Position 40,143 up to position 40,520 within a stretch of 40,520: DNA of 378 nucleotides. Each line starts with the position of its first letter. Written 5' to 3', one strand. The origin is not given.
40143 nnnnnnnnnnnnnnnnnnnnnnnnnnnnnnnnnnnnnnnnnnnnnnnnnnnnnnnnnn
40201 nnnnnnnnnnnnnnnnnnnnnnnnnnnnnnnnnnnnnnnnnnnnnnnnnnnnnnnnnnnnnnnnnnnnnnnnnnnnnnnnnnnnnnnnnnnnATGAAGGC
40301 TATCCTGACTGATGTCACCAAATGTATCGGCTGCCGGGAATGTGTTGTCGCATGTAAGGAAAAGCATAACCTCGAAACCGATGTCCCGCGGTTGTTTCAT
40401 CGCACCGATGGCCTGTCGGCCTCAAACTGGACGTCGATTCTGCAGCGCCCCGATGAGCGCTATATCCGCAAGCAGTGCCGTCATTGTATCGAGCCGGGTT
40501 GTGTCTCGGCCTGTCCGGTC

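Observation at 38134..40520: HdrD/DsrK-like, NarI/DsrM-like and ferredoxin subunits in K-M-O order at the operon end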

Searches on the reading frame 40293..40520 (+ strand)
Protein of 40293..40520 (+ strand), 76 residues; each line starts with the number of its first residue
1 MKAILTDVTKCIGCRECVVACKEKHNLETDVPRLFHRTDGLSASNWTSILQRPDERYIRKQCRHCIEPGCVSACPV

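Call 6: search_protein_families(library=pfam, proteins=[window:40293-40520:+], max_evalue=0.01)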
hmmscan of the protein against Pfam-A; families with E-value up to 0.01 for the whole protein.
window:40293-40520:+ (76 aa): 10 families
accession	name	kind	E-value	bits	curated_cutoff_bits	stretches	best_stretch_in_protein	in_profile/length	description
PF13187.11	Fer4_9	-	1.7e-06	28.4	27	1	10-75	1-48/52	4Fe-4S dicluster domain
PF12838.12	Fer4_7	-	6.2e-06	27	27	1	10-76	1-50/52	4Fe-4S dicluster domain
PF12837.12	Fer4_6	-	9.2e-06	25.8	25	1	7-23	5-21/24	4Fe-4S binding domain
PF12797.12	Fer4_2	-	6.6e-05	23.1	24.5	1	3-22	2-21/22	4Fe-4S binding domain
PF13237.11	Fer4_10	-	0.00011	22.5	25.5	1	5-75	3-53/53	4Fe-4S dicluster domain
PF14697.11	Fer4_21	-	0.00014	22.3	35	1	8-24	5-21/59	4Fe-4S dicluster domain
PF00037.32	Fer4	-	0.00092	19.4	21.1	1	7-21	4-18/24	4Fe-4S binding domain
PF13247.11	Fer4_11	-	0.0017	18.9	26.2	1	57-75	5-23/100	4Fe-4S dicluster domain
PF13183.11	Fer4_8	-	0.0033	18.4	27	1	8-76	2-66/68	4Fe-4S dicluster domain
PF12800.12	Fer4_4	-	0.007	17.1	24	0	10-22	3-15/17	4Fe-4S binding domain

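Call 7: search_protein_families(library=ncbifam, proteins=[window:40293-40520:+], max_evalue=0.01)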
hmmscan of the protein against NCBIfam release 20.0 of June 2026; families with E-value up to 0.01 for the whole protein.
window:40293-40520:+ (76 aa): 21 families
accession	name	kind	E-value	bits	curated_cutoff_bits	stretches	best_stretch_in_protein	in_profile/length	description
TIGR02951.1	DMSO_dmsB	equivalog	1.7e-12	47.6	214.1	1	6-75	6-77/161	DMSO/selenate family reductase complex B subunit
NF008134.0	PRK10882.1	equivalog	5.6e-12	45.4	263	1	4-76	41-127/329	hydrogenase 2 operon protein HybA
NF045715.1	sulf_resp_HmcB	equivalog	2.4e-11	43.3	420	1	2-76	37-121/307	sulfate respiration complex iron-sulfur protein HmcB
TIGR01582.1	FDH-beta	equivalog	1.6e-10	40.5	334.7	1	3-75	23-106/283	formate dehydrogenase subunit beta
TIGR03149.1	cyt_nit_nrfC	equivalog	1.2e-08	34.6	377.6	1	3-75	40-107/225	cytochrome c nitrite reductase Fe-S protein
NF041715.1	arsenate_red_ArrB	equivalog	7.9e-08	32.1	450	1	4-75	5-70/233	arsenate respiratory reductase iron-sulfur subunit ArrB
NF011569.0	PRK14993.1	equivalog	9.6e-08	31.8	416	1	3-76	45-114/244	tetrathionate reductase subunit TtrB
NF038355.1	FDH3_beta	equivalog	1.3e-07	31.9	240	1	4-76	5-68/180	formate dehydrogenase FDH3 subunit beta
NF041782.1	mnquin_red_QrcC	equivalog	2.1e-07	30.9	400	1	4-76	3-82/239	menaquinone reductase iron-sulfur cluster-binding subunit QrcC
TIGR03478.1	DMSO_red_II_bet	subfamily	3.6e-06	26.1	480.7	1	3-25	5-27/321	DMSO reductase family type II enzyme, iron-sulfur subunit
NF009451.0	PRK12809.1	equivalog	6.2e-06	24.8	1154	1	2-76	3-70/639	formate-dependent uric acid utilization protein YgfT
NF045797.1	DsrO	equivalog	7.4e-06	25.6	200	1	3-76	45-117/235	sulfate reduction electron transfer complex DsrMKJOP subunit DsrO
NF042979.1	EthbenzDh_ebdB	equivalog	9.6e-06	24.7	740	1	4-24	23-43/354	ethylbenzene dehydrogenase subunit beta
NF009408.0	PRK12769.1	equivalog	2e-05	22.9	1003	1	3-75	4-69/659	formate-dependent uric acid utilization protein AegA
TIGR01660.1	narH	equivalog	2.6e-05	22.8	524.05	0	57-75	178-196/492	nitrate reductase subunit beta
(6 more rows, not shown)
